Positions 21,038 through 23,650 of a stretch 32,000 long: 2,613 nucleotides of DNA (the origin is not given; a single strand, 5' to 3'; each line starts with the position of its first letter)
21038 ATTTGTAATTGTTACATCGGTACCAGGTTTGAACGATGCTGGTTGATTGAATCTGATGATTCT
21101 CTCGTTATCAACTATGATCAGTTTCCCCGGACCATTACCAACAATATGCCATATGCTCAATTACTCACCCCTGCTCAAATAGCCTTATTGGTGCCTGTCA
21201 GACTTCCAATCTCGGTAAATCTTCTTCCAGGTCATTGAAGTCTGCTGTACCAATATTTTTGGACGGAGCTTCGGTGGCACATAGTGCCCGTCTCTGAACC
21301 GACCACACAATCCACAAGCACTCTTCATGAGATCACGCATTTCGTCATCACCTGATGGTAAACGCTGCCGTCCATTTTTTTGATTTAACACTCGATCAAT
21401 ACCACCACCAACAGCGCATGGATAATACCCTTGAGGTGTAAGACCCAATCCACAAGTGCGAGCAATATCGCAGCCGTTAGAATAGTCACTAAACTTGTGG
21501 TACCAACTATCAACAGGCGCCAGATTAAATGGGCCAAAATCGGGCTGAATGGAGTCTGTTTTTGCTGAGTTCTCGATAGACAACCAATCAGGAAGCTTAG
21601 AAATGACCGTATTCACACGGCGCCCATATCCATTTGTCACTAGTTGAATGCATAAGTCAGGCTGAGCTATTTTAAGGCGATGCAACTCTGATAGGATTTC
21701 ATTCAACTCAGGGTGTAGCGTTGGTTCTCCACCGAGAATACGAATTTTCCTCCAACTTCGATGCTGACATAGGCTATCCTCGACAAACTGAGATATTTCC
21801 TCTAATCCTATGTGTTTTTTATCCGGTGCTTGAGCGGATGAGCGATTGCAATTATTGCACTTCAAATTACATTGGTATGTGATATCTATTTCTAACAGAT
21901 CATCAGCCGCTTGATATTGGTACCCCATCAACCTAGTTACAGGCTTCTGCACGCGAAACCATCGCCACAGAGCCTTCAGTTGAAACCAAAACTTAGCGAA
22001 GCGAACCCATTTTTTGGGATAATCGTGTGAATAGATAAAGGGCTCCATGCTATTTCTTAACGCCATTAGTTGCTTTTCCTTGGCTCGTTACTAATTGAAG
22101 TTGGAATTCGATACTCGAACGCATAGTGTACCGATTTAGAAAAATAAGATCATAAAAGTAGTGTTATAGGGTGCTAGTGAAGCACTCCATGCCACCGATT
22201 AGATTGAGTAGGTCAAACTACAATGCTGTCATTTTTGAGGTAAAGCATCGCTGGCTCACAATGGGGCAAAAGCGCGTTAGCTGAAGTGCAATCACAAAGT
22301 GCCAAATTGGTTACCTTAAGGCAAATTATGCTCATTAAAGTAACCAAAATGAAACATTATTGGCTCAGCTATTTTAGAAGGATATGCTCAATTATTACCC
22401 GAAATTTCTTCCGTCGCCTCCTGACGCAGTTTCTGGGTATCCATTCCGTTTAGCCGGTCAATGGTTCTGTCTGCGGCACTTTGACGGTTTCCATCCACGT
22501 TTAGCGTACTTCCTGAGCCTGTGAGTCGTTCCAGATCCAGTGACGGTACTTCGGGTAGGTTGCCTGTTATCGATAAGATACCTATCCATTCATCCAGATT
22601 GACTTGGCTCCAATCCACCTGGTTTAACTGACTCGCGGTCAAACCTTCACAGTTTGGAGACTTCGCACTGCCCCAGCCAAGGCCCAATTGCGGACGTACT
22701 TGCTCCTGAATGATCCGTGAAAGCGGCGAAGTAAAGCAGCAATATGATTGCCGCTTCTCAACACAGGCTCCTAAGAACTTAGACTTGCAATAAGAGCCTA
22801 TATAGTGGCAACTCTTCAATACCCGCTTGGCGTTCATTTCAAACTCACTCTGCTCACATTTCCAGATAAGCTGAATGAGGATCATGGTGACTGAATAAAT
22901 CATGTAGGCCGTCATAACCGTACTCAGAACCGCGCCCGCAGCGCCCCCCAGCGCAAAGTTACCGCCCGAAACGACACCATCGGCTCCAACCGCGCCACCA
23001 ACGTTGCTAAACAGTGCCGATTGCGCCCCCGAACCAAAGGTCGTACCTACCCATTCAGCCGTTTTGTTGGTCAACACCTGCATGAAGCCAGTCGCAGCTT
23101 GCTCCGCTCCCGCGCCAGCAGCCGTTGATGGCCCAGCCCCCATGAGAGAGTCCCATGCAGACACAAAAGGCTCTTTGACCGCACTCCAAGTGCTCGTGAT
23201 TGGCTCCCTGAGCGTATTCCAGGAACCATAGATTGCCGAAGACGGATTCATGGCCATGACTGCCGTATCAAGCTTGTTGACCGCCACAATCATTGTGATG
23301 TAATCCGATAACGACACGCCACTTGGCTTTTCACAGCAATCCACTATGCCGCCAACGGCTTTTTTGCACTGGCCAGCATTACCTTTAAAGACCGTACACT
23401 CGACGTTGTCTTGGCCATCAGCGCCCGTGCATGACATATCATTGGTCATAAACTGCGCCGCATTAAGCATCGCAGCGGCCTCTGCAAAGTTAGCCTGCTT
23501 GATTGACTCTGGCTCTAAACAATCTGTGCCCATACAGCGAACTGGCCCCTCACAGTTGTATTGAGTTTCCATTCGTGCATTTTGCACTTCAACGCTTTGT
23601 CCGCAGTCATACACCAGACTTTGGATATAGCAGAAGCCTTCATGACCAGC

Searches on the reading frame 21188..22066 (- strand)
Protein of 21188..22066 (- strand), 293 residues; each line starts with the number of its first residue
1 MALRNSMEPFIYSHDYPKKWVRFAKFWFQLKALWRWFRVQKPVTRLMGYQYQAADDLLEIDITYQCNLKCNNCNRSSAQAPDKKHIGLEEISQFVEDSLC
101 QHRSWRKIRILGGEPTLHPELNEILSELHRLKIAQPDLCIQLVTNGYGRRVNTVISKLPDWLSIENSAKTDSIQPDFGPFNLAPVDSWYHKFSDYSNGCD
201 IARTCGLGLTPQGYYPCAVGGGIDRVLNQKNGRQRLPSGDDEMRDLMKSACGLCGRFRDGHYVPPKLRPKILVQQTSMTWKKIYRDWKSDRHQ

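Call 3: search_protein_families(library=pfam, proteins=[window:21188-22066:-], max_evalue=1)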
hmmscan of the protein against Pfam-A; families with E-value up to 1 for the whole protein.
window:21188-22066:- (293 aa): 2 families
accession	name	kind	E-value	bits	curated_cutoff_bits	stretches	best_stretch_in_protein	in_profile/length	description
PF04055.27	Radical_SAM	-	1.5e-10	42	29.5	1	62-148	3-88/166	Radical SAM superfamily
PF13353.11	Fer4_12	-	8.4e-05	23.3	22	1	65-140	14-86/137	4Fe-4S single cluster domain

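Call 4: search_protein_families(library=ncbifam, proteins=[window:21188-22066:-], max_evalue=1)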
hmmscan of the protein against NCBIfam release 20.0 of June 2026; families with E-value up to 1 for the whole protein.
window:21188-22066:- (293 aa): 52 families (the best 25 are shown)
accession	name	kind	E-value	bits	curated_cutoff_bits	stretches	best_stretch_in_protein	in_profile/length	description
TIGR02666.1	moaA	equivalog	2.6e-14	53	284.05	1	56-147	10-101/336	GTP 3',8-cyclase MoaA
NF001199.0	PRK00164.2-1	equivalog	5.8e-11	42.1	231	1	58-146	14-96/308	GTP 3',8-cyclase MoaA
NF045646.2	rSAM_Se_TrsS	equivalog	4.9e-10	38.5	490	1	60-146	90-170/441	radical SAM (seleno)protein TrsS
TIGR02668.1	moaA_archaeal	equivalog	8.1e-10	38.2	325.25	1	58-147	12-95/303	GTP 3',8-cyclase MoaA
NF049973.1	radical_Rv1681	equivalog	1.1e-08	34.4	380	1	63-129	79-143/326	Rv1681 family radical SAM protein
NF033640.1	N_Twi_rSAM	subfamily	5.1e-08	32.4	170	1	58-147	113-214/398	twitch domain-containing radical SAM protein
NF050035.1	rSAM_WgK_link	exception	7.7e-08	31.7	650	1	51-135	4-87/367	radical SAM/SPASM peptide maturase WgkB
NF045702.1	rSAM_GDGT_ether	equivalog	8.4e-08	31.3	450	1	54-146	84-173/486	tetraether lipid synthase Tes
NF038283.1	viperin_w_prok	equivalog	9.6e-08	31.5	180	1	62-149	8-95/281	viperin family antiviral radical SAM protein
TIGR04317.1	W_rSAM_matur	equivalog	1.3e-07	31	380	1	59-147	7-89/349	tungsten cofactor oxidoreductase radical SAM maturase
TIGR04167.1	rSAM_SeCys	equivalog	4.7e-07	29.3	300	1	56-132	8-81/303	arsenosugar biosynthesis radical SAM (seleno)protein ArsS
TIGR03977.1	rSAM_pair_HxsC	equivalog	2.5e-06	26.6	267.9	1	51-147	20-109/292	His-Xaa-Ser system radical SAM maturase HxsC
TIGR02495.1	NrdG2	equivalog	7.1e-06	25.5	131.15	1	66-168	26-123/193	anaerobic ribonucleoside-triphosphate reductase activating protein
TIGR03470.1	HpnH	equivalog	8e-06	25.1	225.05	1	58-128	30-96/318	adenosyl-hopene transferase HpnH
TIGR03962.1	mycofact_rSAM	equivalog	1.3e-05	24.6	265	1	58-127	14-80/339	mycofactocin radical SAM maturase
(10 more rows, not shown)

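Call 7: search_protein_families(library=padloc, proteins=[window:21188-22066:-], max_evalue=1)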
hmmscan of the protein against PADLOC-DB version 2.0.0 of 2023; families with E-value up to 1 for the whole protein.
window:21188-22066:- (293 aa): 2 families
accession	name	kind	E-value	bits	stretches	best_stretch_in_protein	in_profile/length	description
PDLC02903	pVip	-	2.7e-10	38.2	1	60-148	4-80/257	Viperins not associated with kinases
PDLC02904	pVip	-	1.1e-06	26.4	1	62-147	9-86/262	Viperins associated with kinases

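Call 20: search_protein_families(library=phrogs, proteins=[window:21188-22066:-], max_evalue=0.1)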
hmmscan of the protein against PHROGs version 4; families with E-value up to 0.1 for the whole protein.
window:21188-22066:- (293 aa): 11 families
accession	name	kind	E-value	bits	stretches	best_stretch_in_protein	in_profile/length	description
phrog_13987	-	other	5.7e-09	36.7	1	58-146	17-101/274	radical SAM domain-containing protein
phrog_1802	-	other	7.6e-09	35.9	1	58-147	46-139/556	radical SAM domain-containing protein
phrog_21308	-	other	2.4e-06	26.9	1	61-146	418-500/735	radical SAM domain-containing protein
phrog_626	-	DNA, RNA and nucleotide metabolism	7.1e-05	23.4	1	65-144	25-105/164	anaerobic ribonucleotide reductase small subunit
phrog_15140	-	other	0.00038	20.5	1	62-147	93-171/366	radical SAM domain-containing protein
phrog_2076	-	moron, auxiliary metabolic gene and host takeover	0.00045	20.8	1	65-133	40-114/247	QueE-like radical SAM domain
phrog_16999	-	other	0.0016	19.1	1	58-130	13-82/288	Fe-S oxidoreductase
phrog_14086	-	other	0.0084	16.5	1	58-129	89-162/353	radical SAM domain-containing protein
phrog_24890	-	other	0.011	16.4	1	53-145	19-110/314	radical SAM domain-containing protein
phrog_27238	-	other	0.049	13.8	1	60-149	27-108/338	radical SAM domain-containing protein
phrog_31524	-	unknown function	0.068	13.7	0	60-132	7-65/190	-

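Call 55: search_solved_structures(query=window:21188-22066:-, max_evalue=0.01)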
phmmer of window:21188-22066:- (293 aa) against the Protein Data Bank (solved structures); distinct sequences matched with E-value up to 0.01: 7.
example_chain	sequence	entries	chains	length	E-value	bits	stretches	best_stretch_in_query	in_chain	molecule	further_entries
7tol_A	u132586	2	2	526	9.7e-05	24.7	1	54-157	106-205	glycerol dibiphytanyl glycerol tetraether - macrocyclic archaeol synthase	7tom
9r1m_A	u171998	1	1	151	0.00064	22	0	74-134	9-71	sc-apCC-4-LMF-1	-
7wzv_A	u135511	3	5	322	0.0015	20.8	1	58-134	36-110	4Fe-4S cluster-binding domain-containing protein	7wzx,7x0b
9r1l_A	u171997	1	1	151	0.0016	20.7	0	74-131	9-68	sc-apCC-4-SN38-1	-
9r1k_A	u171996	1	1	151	0.0021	20.3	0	74-131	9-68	sc-apCC-4-A7F-1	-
9r1n_A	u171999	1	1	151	0.0052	19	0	74-132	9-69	sc-apCC-4-DPH-2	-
1tv7_A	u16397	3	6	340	0.0098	18.1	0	58-146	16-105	Molybdenum cofactor biosynthesis protein A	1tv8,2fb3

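Call 90: find_homologous_proteins(query=window:21188-22066:-, max_evalue=0.00001)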
Query window:21188-22066:- (293 aa): 1031 proteins with E <= 0.00001 among 1570 candidates; the best 120 are listed.
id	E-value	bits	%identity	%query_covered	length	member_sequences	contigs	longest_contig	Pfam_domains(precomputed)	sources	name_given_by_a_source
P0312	2.0e-203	692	98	100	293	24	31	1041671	PF04055.28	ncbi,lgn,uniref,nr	ncbi:radical SAM protein [Vibrio cholerae]|uniref:radical SAM protein n=1 Tax=Vibrio cholerae TaxID=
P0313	4.9e-203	691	98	100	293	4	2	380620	PF04055.28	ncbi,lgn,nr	ncbi:radical SAM protein [Vibrio parahaemolyticus]|nr:radical SAM protein [Vibrio parahaemolyticus]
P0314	6.0e-202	687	98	100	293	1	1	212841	PF04055.28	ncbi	-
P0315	7.7e-168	575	80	100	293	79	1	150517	PF04055.28,PF13353.12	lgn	-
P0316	9.2e-168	575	81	100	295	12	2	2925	PF04055.28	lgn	-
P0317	4.4e-166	570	80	100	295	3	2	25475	PF04055.28,PF13353.12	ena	-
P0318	6.0e-161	553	77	100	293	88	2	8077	PF04055.28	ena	-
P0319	4.4e-158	543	76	100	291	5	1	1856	PF04055.28,PF13353.12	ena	-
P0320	6.6e-157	539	75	99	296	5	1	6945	PF04055.28,PF13353.12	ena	-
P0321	7.2e-157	539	75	99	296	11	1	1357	PF04055.28,PF13353.12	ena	-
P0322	4.4e-151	520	76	97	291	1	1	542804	PF04055.28,PF13353.12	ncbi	ncbi:radical SAM protein [Vibrio sp. RC27]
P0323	1.1e-137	476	69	97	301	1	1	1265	PF04055.28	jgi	-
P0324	1.1e-136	473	67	99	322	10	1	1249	PF04055.28,PF13353.12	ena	-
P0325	1.5e-123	430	62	98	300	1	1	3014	PF04055.28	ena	-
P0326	9.7e-123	427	59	95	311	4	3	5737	PF04055.28,PF13353.12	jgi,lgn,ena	-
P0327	1.5e-122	427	61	97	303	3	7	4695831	PF04055.28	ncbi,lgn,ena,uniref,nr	ncbi:radical SAM protein [Shewanella xiamenensis]|uniref:radical SAM protein n=1 Tax=Shewanella xiam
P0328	1.6e-121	423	59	96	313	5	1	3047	PF04055.28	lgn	-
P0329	4.4e-121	422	59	97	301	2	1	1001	PF04055.28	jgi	jgi:hypothetical protein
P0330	4.9e-121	422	59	95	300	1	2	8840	PF04055.28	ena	-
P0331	7.1e-121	421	61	94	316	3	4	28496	PF04055.28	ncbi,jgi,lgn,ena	-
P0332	9.2e-121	421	59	95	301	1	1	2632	PF04055.28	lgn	-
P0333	4.8e-120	418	59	98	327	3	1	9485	PF04055.28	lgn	-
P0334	5.4e-120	418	57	99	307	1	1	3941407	PF04055.28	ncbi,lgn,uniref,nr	ncbi:radical SAM protein [Neptuniibacter halophilus]|uniref:radical SAM protein n=1 Tax=Neptuniibact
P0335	1.3e-119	417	60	95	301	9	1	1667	PF04055.28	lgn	-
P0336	3.1e-119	416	61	96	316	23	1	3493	PF04055.28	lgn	-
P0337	7.6e-119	414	59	95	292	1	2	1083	PF04055.28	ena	-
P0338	2.4e-118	413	59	98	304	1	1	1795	PF04055.28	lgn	-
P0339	2.5e-118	413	59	99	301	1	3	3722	PF04055.28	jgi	jgi:sulfatase maturation enzyme AslB (radical SAM superfamily)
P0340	5.3e-118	412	59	96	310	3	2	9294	PF04055.28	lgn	-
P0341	1.2e-117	410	58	97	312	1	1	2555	PF04055.28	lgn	-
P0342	4.3e-117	409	58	95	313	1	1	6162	PF04055.28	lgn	-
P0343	8.4e-117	408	59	97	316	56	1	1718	PF04055.28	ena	-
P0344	9.5e-117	408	80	72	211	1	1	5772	PF04055.28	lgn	-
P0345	1.1e-116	407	60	99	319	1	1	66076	PF04055.28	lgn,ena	-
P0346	1.9e-116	407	61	97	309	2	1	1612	PF04055.28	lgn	-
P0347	2.0e-116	406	61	96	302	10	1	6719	PF04055.28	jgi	jgi:hypothetical protein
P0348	2.2e-116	406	62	96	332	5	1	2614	PF04055.28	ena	-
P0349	3.6e-116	406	56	98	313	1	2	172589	PF04055.28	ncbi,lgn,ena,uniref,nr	ncbi:radical SAM protein [uncultured Amphritea sp.]|uniref:radical SAM protein n=1 Tax=uncultured Am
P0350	9.8e-116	404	59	94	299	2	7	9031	PF04055.28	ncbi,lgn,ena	-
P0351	1.1e-115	404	59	96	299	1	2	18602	PF04055.28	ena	-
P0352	1.5e-115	404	59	98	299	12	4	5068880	PF04055.28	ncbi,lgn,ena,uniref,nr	ncbi:radical SAM protein [Shewanella baltica]|uniref:radical SAM protein n=1 Tax=Shewanella baltica 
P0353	1.6e-115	404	56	99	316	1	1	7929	PF04055.28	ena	-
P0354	1.9e-115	403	58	97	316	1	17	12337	PF04055.28,PF13353.12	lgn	-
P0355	2.5e-115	403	59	97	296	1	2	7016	PF04055.28,PF13353.12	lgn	-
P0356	6.4e-115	402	61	96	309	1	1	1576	PF04055.28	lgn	-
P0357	8.6e-115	401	58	95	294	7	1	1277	PF04055.28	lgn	-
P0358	1.6e-114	400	62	87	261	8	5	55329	PF04055.28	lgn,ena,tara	tara:strand:+ start:29395 stop:30180 length:786 start_codon:yes stop_codon:yes gene_type:complete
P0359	1.7e-114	400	57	95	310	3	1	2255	PF04055.28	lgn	-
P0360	3.1e-114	399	59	97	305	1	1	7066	PF04055.28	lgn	-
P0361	3.4e-114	399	62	87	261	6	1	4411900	PF04055.28,PF13353.12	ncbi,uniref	ncbi:radical SAM protein [Marinobacter metalliresistant]|uniref:Radical SAM protein n=1 Tax=Marinoba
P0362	3.9e-114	399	56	96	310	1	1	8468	PF04055.28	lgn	-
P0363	8.5e-114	398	59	97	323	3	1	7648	PF04055.28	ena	-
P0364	1.7e-113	397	59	96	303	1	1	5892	PF04055.28,PF13353.12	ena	-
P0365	2.2e-113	396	59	97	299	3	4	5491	PF04055.28,PF13353.12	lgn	-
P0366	3.9e-113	396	57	98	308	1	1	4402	PF04055.28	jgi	jgi:hypothetical protein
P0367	4.6e-113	395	60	95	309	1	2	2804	PF04055.28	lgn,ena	-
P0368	5.1e-113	395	57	97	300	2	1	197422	PF04055.28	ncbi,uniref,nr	ncbi:radical SAM protein [Methylovulum psychrotolerans]|uniref:Radical SAM core domain-containing pr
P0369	5.7e-113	395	60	96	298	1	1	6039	PF04055.28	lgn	-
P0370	8.9e-113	394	59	95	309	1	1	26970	PF04055.28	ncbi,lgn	-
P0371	1.8e-112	393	63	86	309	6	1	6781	PF04055.28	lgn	-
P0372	2.7e-112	393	60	95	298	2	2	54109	PF04055.28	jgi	-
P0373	2.8e-112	393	59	96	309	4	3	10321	PF04055.28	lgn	-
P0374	4.4e-112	392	60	95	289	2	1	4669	PF04055.28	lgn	-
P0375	5.0e-112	392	63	88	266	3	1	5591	PF04055.28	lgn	-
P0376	5.4e-112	392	56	98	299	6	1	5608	PF04055.28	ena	-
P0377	5.7e-112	392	59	96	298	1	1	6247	PF04055.28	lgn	-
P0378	5.9e-112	392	57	95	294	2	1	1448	PF04055.28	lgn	-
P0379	6.3e-112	392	63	88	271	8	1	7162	PF04055.28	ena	-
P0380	1.1e-111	391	60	95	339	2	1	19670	PF04055.28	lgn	-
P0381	1.6e-111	390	56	95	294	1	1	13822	PF04055.28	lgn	-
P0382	6.1e-111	388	57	99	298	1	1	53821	PF04055.28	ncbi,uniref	ncbi:radical SAM protein [Catenovulum sediminis]|uniref:Radical SAM protein n=1 Tax=Catenovulum sedi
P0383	3.4e-110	386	59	95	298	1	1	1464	PF04055.28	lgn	-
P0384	3.8e-110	386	62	88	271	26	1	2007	PF04055.28,PF13353.12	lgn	-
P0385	5.4e-110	385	58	97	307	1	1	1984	PF04055.28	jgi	jgi:hypothetical protein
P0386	7.1e-110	385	57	97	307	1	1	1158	PF04055.28,PF13353.12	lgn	-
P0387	1.9e-109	384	55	95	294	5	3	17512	PF04055.28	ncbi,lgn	-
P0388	3.0e-109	383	57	95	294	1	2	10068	PF04055.28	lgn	-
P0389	3.2e-109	383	58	95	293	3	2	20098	PF04055.28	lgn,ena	-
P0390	4.5e-109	382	57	96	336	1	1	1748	PF04055.28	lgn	-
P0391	8.0e-109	381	56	97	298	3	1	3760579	PF04055.28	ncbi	ncbi:radical SAM protein [Pseudoalteromonas gelatinilytica]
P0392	8.7e-109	381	56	97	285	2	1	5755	PF04055.28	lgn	-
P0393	9.2e-109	381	58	95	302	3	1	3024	PF04055.28,PF13353.12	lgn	-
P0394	1.1e-108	381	58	95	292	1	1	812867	PF04055.28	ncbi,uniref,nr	ncbi:radical SAM protein [Ferrimonas balearica]|uniref:radical SAM protein n=1 Tax=Ferrimonas balear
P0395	2.4e-108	380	56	95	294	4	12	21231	PF04055.28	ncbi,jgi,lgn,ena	-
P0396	3.3e-108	379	57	95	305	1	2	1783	PF04055.28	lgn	-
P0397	6.3e-108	379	58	95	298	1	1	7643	PF04055.28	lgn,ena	-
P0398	6.8e-108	378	59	90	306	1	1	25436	PF04055.28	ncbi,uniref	ncbi:radical SAM protein [Photobacterium sagamiensis]|uniref:radical SAM protein n=1 Tax=Photobacter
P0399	1.4e-107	377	55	96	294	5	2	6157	PF04055.28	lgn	-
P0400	1.4e-107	377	55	98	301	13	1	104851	PF04055.28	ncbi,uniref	ncbi:MAG: radical SAM protein [Nitrincola lacisaponensis]|uniref:radical SAM protein n=1 Tax=Nitrinc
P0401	2.2e-107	377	57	97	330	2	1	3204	PF04055.28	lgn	-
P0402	6.9e-107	375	56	95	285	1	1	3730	PF04055.28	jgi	-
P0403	8.4e-107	375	57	96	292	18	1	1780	PF04055.28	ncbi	-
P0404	1.1e-106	375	56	95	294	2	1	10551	PF04055.28,PF13353.12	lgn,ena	-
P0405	4.4e-106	372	55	97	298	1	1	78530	PF04055.28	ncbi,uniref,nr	ncbi:radical SAM protein [Pseudoalteromonas sp. G4]|uniref:radical SAM protein n=1 Tax=Pseudoalterom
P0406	5.8e-106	372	61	84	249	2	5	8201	PF04055.28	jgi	-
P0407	5.1e-105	369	57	96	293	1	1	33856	PF04055.28,PF13353.12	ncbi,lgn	-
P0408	6.1e-105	369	55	92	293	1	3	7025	PF04055.28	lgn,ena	-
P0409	1.4e-104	368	55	96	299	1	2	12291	PF04055.28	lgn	-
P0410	2.3e-104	367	58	92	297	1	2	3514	PF04055.28,PF13353.12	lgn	-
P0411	2.6e-104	367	55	95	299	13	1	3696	PF04055.28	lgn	-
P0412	2.9e-104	366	54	100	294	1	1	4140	PF04055.28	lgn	-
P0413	9.7e-104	365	55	94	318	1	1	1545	PF04055.28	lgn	-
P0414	1.1e-103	365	55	95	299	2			PF04055.28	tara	tara:strand:+ start:6768 stop:7667 length:900 start_codon:yes stop_codon:yes gene_type:complete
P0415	1.1e-103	365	53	95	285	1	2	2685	PF04055.28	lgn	-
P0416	1.1e-103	365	53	96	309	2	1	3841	PF04055.28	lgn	-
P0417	3.1e-103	363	54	95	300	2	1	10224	PF04055.28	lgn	-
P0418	2.4e-102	360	57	90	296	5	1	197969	PF04055.28,PF13353.12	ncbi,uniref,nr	ncbi:hypothetical protein GCM10010909_33270 [Acidocella aquatica]|uniref:Radical SAM core domain-con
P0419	3.6e-102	360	55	95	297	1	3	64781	PF04055.28,PF13353.12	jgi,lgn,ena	-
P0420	1.8e-101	357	56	90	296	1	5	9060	PF04055.28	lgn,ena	-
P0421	2.5e-101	357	56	95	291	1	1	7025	PF04055.28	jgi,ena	-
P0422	4.0e-101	356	53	94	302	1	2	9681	PF04055.28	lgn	-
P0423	9.8e-101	355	60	86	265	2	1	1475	PF04055.28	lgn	-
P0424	6.0e-100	352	53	97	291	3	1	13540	PF04055.28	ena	-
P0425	1.2e-99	351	53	95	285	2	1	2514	PF04055.28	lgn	-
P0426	6.1e-99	349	54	92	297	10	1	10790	PF04055.28,PF13353.12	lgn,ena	-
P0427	1.3e-98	348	53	93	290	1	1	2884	PF04055.28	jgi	-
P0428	1.6e-98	348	53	94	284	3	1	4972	PF04055.28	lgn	-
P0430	7.9e-98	345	51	99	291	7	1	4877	PF04055.28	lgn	-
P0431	3.1e-97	343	54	92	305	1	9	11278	PF04055.28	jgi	jgi:sulfatase maturation enzyme AslB (radical SAM superfamily)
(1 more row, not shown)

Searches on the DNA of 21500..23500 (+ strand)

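Call 84: search_dna_similar(query=window:21500-23500:+, collection=plasmids, mode=near, max_rows=5)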
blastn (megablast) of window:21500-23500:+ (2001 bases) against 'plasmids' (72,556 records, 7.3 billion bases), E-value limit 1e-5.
Records with a match: 3; places in all: 3; records where one place covers at least 80% of the query: 0.
Best place of each record, by identity: 90-95% 3.
By first word of the organism name: Proteus 3.
By predicted mobility (MOB-suite, as given by PLSDB): mobilizable 3.
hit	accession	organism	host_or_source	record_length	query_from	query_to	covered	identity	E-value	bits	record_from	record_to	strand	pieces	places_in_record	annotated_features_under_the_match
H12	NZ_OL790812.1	Proteus mirabilis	-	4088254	884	2001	56%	94.7%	0e+0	1736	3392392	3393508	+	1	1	none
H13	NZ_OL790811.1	Proteus mirabilis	-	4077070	884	2001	56%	94.7%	0e+0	1736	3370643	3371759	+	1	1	none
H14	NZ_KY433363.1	Proteus mirabilis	-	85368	884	2001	56%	94.7%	0e+0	1736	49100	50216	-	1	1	traN: conjugal transfer protein TraN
